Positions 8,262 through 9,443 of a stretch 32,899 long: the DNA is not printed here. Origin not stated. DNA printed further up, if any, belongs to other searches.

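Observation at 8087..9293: Uncharacterised, translationally coupled two-gene module (293 aa + 110 aa), copy A, leading a dehydrogenase operon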

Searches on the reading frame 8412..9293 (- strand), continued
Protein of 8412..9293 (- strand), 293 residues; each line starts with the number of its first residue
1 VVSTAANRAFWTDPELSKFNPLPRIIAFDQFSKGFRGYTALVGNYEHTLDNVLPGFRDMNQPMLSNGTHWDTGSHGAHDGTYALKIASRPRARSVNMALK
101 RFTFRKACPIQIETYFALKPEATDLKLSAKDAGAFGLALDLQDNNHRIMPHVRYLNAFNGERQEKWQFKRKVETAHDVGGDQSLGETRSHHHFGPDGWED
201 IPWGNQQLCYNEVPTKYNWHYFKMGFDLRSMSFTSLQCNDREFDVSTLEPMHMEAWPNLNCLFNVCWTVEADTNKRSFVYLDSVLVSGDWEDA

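Call 26: find_encoding_contigs(protein=P0005, flank=10000, max_places=4)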
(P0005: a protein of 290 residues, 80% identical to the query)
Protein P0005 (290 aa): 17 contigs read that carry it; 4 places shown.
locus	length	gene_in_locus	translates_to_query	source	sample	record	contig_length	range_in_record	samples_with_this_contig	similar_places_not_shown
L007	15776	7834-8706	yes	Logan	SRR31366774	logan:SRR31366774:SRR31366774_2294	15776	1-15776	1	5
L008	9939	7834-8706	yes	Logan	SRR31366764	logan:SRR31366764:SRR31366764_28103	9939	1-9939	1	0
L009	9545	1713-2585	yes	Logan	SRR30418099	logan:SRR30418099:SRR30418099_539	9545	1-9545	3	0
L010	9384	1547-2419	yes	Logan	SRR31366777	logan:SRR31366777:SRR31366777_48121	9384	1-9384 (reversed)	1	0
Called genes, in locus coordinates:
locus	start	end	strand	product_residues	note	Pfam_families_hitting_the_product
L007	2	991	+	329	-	?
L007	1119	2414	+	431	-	PF22458:RsmF-B_ferredox, PF01189:Methyltr_RsmB-F, PF13847:Methyltransf_31 (faint)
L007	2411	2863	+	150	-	PF03073:TspO_MBR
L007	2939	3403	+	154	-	PF03061:4HBT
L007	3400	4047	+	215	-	PF01048:PNP_UDP_1 (weak)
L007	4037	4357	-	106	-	-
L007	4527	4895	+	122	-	PF12802:MarR_2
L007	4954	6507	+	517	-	PF00117:GATase, PF07722:Peptidase_C26 (weak), PF02540:NAD_synthase (weak), PF03054:tRNA_Me_trans (faint), PF00958:GMP_synt_C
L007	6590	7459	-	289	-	PF01418:HTH_6, PF01380:SIS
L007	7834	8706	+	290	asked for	PF20562:DUF6772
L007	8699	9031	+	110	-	-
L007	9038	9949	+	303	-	PF02558:ApbA (faint), PF02826:2-Hacid_dh_C, PF03446:NAD_binding_2, PF03807:F420_oxidored, PF07991:KARI_N (weak), PF14833:NAD_binding_11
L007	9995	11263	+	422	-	PF13416:SBP_bac_8, PF01547:SBP_bac_1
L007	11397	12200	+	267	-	PF00528:BPD_transp_1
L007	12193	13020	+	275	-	PF00528:BPD_transp_1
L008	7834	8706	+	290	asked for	PF20562:DUF6772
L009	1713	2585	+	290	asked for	PF20562:DUF6772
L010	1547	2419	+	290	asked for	PF20562:DUF6772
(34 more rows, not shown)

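Call 27: find_related_loci(query=A1, collection=genome_contigs, flank=10000)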
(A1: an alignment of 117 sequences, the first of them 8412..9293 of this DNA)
Query A1 (293 aa) in genome_contigs; peptide patterns used: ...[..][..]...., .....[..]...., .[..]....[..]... (x = any residue, [..] = any of these).
598 stretches matched a pattern (row limit reached: there are more); 524 encode a relative of the query (tblastn E <= 1e-3); the best 80 are kept; 80 distinct loci.
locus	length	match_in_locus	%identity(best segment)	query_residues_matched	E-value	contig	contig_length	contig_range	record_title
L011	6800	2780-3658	89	1-293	0e+0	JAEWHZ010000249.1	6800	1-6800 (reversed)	MAG: Proteobacteria bacterium isolate OH_PBlB_86 k127_462340, whole genome shotgun sequence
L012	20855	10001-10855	80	9-293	2e-163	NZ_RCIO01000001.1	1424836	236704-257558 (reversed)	Mesorhizobium sp. Z1-4 Scaffold1, whole genome shotgun sequence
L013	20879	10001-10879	88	1-293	0e+0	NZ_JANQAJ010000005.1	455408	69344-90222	MAG: Devosia ginsengisoli isolate 46_gen_w_cov.5 c370, whole genome shotgun sequence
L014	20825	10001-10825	56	12-289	4e-110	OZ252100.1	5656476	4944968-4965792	MAG: Candidatus Latescibacterota bacterium isolate a405b522-c60e-4cbd-8fa6-7b572aa56bb7 genome assembly, chromosome: 1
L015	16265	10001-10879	55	1-290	1e-109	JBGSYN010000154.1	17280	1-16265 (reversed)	MAG: Geminicoccaceae bacterium isolate JTS-RE91 k141_150598, whole genome shotgun sequence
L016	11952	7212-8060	58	13-292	6e-110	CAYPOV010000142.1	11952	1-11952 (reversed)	MAG TPA_asm: uncultured Geminicoccaceae bacterium isolate SRP128890_co1_243 genome assembly, contig: NODE_7971_length_11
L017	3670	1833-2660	56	12-290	1e-109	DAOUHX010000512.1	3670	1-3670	MAG TPA_asm: Caldilineaceae bacterium isolate S2_117 k129_169221, whole genome shotgun sequence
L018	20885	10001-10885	55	2-293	8e-108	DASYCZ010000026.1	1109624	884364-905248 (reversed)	MAG TPA_asm: Devosiaceae bacterium isolate SMAG_U4946 k141_5126905, whole genome shotgun sequence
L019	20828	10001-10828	56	12-290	1e-107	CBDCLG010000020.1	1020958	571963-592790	MAG: Caldilineaceae bacterium isolate 0ff925dc-6b74-4446-9203-77b5ed868497 genome assembly, contig: contig_20, whole gen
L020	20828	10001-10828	55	12-290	2e-106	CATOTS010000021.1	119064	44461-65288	MAG: uncultured Caldilineaceae bacterium isolate 89edc99b-a254-4a58-8b99-7cf6359c985e genome assembly, contig: contig_21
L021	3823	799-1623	53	13-290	3e-107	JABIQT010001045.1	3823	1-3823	MAG: Candidatus Latescibacterota bacterium isolate SI072_bin148 k141_1941420, whole genome shotgun sequence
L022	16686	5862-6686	55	13-290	7e-106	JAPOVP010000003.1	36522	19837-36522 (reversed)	MAG: Caldilineaceae bacterium isolate COS1_bin_2 NODE_481_length_36522_cov_69.2407, whole genome shotgun sequence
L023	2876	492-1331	54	13-289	6e-109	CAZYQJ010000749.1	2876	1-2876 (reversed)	MAG TPA_asm: uncultured Litorilinea sp. isolate SRP268622_co1_330 genome assembly, contig: NODE_90459_length_2876_cov_4.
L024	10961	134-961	54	12-290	4e-105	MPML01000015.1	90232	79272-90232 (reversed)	MAG: Caldilineaceae bacterium bin5 NODE_431_length_90232_cov_14.712_ID_861, whole genome shotgun sequence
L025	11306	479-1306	54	12-290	4e-105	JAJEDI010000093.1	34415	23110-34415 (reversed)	MAG: Caldilineaceae bacterium isolate jk18xAbins.63 k141_1590351, whole genome shotgun sequence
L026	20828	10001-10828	54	12-290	5e-105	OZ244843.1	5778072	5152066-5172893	MAG: Caldilineaceae bacterium isolate 612c1115-7bee-47f5-8639-a20ad7d78505 genome assembly, chromosome: 1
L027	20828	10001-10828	54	12-290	6e-105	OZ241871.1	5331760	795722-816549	MAG: Caldilineaceae bacterium isolate ea08df4b-e095-422e-90d1-681d82f9c982 genome assembly, chromosome: 1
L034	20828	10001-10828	54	12-290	8e-104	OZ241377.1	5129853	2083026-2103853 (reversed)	MAG: Caldilineaceae bacterium isolate c48d8a7a-b77d-4314-8545-a86a2dcb4724 genome assembly, chromosome: 1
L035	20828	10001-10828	53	12-290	5e-104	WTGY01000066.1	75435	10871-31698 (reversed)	MAG: Caldilineaceae bacterium isolate CO36405bin_14 NODE_86_length_75435_cov_46.951910, whole genome shotgun sequence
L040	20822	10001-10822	54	14-290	1e-103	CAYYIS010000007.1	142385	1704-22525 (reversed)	MAG TPA_asm: uncultured Gemmatimonadota bacterium isolate SRP077602_co4_478 genome assembly, contig: NODE_80_length_1423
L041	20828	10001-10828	54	12-290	1e-103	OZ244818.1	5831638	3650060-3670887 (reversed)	MAG: Caldilineaceae bacterium isolate bc376db2-45c5-4916-aed5-235db30d71dd genome assembly, chromosome: 1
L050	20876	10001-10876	49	1-289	3e-102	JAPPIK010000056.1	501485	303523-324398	MAG: Candidatus Poribacteria bacterium isolate RHO2_bin_20 NODE_10_length_501485_cov_37.817873, whole genome shotgun seq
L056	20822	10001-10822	54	13-290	9e-102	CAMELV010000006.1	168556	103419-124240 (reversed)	MAG: Comamonas sp. lk isolate MsE-30jul19-110 genome assembly, contig: MsE-30jul19-C90, whole genome shotgun sequence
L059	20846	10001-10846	52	13-290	2e-101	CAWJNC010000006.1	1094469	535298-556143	MAG: uncultured proteobacterium isolate MFD02840.bin.1.317 genome assembly, contig: contig_27321, whole genome shotgun s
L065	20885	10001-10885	50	1-292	4e-101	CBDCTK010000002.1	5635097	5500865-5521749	MAG: Candidatus Poribacteria bacterium isolate 5e1f03a3-4ce1-415a-a4c9-4ecbe52226bd genome assembly, contig: contig_2, w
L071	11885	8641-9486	53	9-293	1e-100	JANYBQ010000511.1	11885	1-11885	MAG: Betaproteobacteria bacterium isolate GL140_6_metabat_238_sub GL140_6_k141_542056, whole genome shotgun sequence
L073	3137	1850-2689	53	13-290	1e-102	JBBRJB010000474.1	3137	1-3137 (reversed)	MAG: Burkholderiales bacterium isolate Co_metawrap_2842 Cmw_2842_k141_18347888_length_3137_cov_8.0000, whole genome shot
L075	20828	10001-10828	52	12-290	8e-100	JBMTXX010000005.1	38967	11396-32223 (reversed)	MAG: Rubrivivax sp. isolate LKB_V7_S19_100percent_par_LKB_V7_S19_metabat.57 NODE_430_length_38967_cov_12.828767, whole g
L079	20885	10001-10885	49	1-292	4e-100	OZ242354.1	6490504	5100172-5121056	MAG: Candidatus Poribacteria bacterium isolate 342ba744-3869-4f81-a489-a0f16b16fbc4 genome assembly, chromosome: 1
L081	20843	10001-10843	53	13-290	1e-99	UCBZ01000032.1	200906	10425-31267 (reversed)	Rhizobiales bacterium isolate AFS063105 genome assembly, contig: contig_32, whole genome shotgun sequence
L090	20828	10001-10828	52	12-290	3e-99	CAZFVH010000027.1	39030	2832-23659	MAG TPA_asm: uncultured Rubrivivax sp. isolate SRP318679_co1_136 genome assembly, contig: NODE_1589_length_39030_cov_14.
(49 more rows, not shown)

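Call 31: search_protein_families(library=pfam, proteins=[L034:6043-7032:+, L059:2580-3623:-, L056:4770-6101:+, L079:3979-4956:+, L024:7633-9159:+, L016:6264-7031:-, L075:7052-8215:+, L027:14326-15294:+, L041:13213-14208:+, L040:12935-14701:+], max_evalue=0.00001)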
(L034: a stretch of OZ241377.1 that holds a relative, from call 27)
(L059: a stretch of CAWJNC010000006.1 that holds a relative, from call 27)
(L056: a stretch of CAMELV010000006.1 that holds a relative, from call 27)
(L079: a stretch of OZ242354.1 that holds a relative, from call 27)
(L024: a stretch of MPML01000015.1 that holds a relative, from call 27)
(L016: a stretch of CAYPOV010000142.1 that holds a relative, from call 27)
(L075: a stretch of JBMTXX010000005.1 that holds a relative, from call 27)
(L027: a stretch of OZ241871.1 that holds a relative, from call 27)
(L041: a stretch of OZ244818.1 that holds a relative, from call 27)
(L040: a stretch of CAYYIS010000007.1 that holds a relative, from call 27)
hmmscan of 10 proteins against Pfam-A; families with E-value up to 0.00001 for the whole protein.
L034:6043-7032:+ (329 aa): 1 family
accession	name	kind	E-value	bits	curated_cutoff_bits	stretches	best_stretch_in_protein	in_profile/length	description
PF00528.27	BPD_transp_1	-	4.5e-16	59.5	26.4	1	138-322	9-182/184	Binding-protein-dependent transport system inner membrane component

L059:2580-3623:- (347 aa): 3 families
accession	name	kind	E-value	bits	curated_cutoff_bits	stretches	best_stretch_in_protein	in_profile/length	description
PF00005.33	ABC_tran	-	3.9e-30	105.7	25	1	38-196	2-137/137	ABC transporter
PF08352.17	oligo_HPY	-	2.1e-20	73.3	27.1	1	247-311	1-65/65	Oligopeptide/dipeptide transporter, C-terminal region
PF13304.12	AAA_21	-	1.6e-07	32.1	27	1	159-231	229-303/304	AAA domain, putative AbiEii toxin, Type IV TA system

L056:4770-6101:+ (443 aa): 1 family
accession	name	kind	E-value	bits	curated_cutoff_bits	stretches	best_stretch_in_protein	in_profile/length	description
PF01547.30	SBP_bac_1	-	3.2e-26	93.5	26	1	70-357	15-305/307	Bacterial extracellular solute-binding protein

L079:3979-4956:+ (325 aa): 3 families
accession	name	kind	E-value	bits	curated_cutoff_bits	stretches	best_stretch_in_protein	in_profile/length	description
PF22725.1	GFO_IDH_MocA_C3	-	1.1e-26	93.7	27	1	129-251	3-123/124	GFO/IDH/MocA C-terminal domain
PF01408.29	GFO_IDH_MocA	-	1.3e-23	84.4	24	1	2-119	1-120/120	Oxidoreductase family, NAD-binding Rossmann fold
PF02894.22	GFO_IDH_MocA_C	-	7.5e-21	75.4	22.9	1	132-323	2-216/218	Oxidoreductase family, C-terminal alpha/beta domain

L024:7633-9159:+ (508 aa): 0 families

L016:6264-7031:- (255 aa): 3 families
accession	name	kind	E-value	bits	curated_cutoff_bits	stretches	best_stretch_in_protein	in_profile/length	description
PF13561.12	adh_short_C2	-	6.6e-54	183.4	27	1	17-252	5-235/236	Enoyl-(Acyl carrier protein) reductase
PF00106.31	adh_short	-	4.6e-51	173.5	26.6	1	9-195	1-183/195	short chain dehydrogenase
PF08659.16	KR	-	2.5e-12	47.5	22.6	1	10-153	2-144/180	KR domain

L075:7052-8215:+ (387 aa): 2 families
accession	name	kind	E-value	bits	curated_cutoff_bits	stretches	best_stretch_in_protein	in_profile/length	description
PF13378.12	MR_MLE_C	-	3.7e-67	226.7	29.4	1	156-373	2-218/219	Enolase C-terminal domain-like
PF02746.21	MR_MLE_N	-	4.8e-20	72.4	22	1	28-134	15-117/117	Mandelate racemase / muconate lactonizing enzyme, N-terminal domain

L027:14326-15294:+ (322 aa): 2 families
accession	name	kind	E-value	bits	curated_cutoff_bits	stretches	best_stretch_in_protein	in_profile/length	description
PF00528.27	BPD_transp_1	-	1.2e-31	110.3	26.4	1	112-320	5-183/184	Binding-protein-dependent transport system inner membrane component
PF12911.12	OppC_N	-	3.3e-16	59.3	23.9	1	19-71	1-53/53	N-terminal TM domain of oligopeptide transport permease C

L041:13213-14208:+ (331 aa): 2 families
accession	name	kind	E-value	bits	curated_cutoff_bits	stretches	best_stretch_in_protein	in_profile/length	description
PF00528.27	BPD_transp_1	-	5.6e-33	114.6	26.4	1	135-329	1-183/184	Binding-protein-dependent transport system inner membrane component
PF19300.4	BPD_transp_1_N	-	1.1e-11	45.3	23.8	1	1-77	1-76/114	Binding-prot-dependent transport system membrane comp, N-term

L040:12935-14701:+ (588 aa): 1 family
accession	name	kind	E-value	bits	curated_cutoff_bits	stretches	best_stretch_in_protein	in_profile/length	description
PF00496.27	SBP_bac_5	-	5.8e-80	269.6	32.4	1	125-503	3-366/368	Bacterial extracellular solute-binding proteins, family 5 Middle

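Call 32: search_protein_families(library=pfam, proteins=[L019:15278-16336:-, L081:8094-9275:-, L073:1060-1944:-, L003:8865-9872:+, L050:6691-7461:+, L026:4069-4992:+, L071:4422-5777:+, L065:1469-2917:+, L090:6909-7964:-, L035:2054-3142:+], max_evalue=0.00001)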
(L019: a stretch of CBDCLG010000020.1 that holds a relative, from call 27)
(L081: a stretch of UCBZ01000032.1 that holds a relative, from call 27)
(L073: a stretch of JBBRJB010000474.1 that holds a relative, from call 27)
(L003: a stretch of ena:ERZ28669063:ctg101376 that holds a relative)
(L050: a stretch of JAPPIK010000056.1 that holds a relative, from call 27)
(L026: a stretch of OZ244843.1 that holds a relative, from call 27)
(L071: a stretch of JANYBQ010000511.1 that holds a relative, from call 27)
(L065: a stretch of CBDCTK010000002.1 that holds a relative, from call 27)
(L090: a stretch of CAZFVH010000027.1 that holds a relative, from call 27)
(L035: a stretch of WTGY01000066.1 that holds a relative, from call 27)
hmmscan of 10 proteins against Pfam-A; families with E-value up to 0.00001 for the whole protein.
L019:15278-16336:- (352 aa): 0 families

L081:8094-9275:- (393 aa): 0 families

L073:1060-1944:- (294 aa): 0 families

L003:8865-9872:+ (335 aa): 1 family
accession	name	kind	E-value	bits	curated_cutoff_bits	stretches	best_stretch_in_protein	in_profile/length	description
PF05721.19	PhyH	-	2.3e-18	67.7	22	1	80-262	1-204/213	Phytanoyl-CoA dioxygenase (PhyH)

L050:6691-7461:+ (256 aa): 1 family
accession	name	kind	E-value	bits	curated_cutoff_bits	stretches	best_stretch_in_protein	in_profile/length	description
PF05721.19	PhyH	-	5.2e-38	131.9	22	1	13-222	1-213/213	Phytanoyl-CoA dioxygenase (PhyH)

L026:4069-4992:+ (307 aa): 7 families
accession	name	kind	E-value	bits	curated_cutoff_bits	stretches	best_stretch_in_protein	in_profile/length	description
PF01370.27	Epimerase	-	1.2e-30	107.1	20.9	1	3-233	1-228/240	NAD dependent epimerase/dehydratase family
PF16363.11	GDP_Man_Dehyd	-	1.5e-22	80.9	27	1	4-167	1-180/332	GDP-mannose 4,6 dehydratase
PF01073.25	3Beta_HSD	-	6.1e-15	55.4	22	1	4-114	1-122/280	3-beta hydroxysteroid dehydrogenase/isomerase family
PF13460.12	NAD_binding_10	-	2.9e-10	40.7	27.2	1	7-112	1-102/184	NAD(P)H-binding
PF04321.23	RmlD_sub_bind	-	1.8e-08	34.3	27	1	1-158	1-143/287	RmlD substrate binding domain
PF02719.21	Polysacc_synt_2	-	6e-08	32.7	20.2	0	38-113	54-133/293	Polysaccharide biosynthesis protein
PF07993.18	NAD_binding_4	-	2.9e-07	30.4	20.1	0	51-163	80-200/258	Male sterility protein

L071:4422-5777:+ (451 aa): 1 family
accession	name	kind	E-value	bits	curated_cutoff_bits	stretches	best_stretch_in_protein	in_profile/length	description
PF00291.31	PALP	-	1.4e-40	139.9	35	1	126-433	3-295/295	Pyridoxal-phosphate dependent enzyme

L065:1469-2917:+ (482 aa): 4 families
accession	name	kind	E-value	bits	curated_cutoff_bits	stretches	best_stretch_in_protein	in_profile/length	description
PF00884.28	Sulfatase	-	1.1e-53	183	25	1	6-358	1-299/301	Sulfatase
PF16347.10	SGSH_C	-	4.5e-23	82.5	29.3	1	308-462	1-151/154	N-sulphoglucosamine sulphohydrolase, C-terminal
PF01663.27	Phosphodiest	-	1.4e-11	45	23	0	8-70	1-60/342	Type I phosphodiesterase / nucleotide pyrophosphatase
PF02995.22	DUF229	-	2e-06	27.2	25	1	268-310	306-348/496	Protein of unknown function (DUF229)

L090:6909-7964:- (351 aa): 0 families

L035:2054-3142:+ (362 aa): 1 family
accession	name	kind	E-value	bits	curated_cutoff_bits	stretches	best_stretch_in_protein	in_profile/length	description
PF04909.20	Amidohydro_2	-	2.9e-25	90.1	26.4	1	3-361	1-289/289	Amidohydrolase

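Call 45: search_solved_structures(query=A1, max_evalue=10, show_alignments=2)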
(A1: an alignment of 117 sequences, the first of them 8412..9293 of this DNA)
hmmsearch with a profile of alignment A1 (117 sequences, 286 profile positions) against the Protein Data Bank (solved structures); distinct sequences matched with E-value up to 10: 0.
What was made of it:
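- A profile search of PDB sequences finds nothing (call 45).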

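Call 52: search_protein_representatives(alignment_id=A1)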
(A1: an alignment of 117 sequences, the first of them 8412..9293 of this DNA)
Query: 117 sequences, 286 profile positions. Proteins with E-value up to 0.001 (for the whole library): 347; up to 1e-10: 227; up to 1e-30: 89. The best 150 are listed.
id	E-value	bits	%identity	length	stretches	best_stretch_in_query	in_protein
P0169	5.4e-145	498.0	-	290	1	5-286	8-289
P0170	1.9e-141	486.4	-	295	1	3-285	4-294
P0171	2.6e-99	348.1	-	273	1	7-213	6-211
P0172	5.6e-96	337.2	-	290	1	9-285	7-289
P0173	8.0e-92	323.6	-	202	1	7-204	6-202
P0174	1.8e-87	309.3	-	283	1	5-285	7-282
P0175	2.7e-87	308.7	-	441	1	77-273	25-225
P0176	3.4e-87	308.3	-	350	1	51-274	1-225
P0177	4.0e-83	295.0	-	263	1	33-285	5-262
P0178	8.9e-82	290.6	-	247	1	3-178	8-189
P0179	1.4e-80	286.7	-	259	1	3-184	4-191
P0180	3.6e-77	275.5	-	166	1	128-286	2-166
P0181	1.7e-76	273.3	-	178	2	180-285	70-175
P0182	1.4e-74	266.9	-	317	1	6-286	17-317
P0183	8.7e-73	261.1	-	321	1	1-286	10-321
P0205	5.2e-46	173.2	-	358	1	155-284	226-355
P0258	6.4e-30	120.4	-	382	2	81-269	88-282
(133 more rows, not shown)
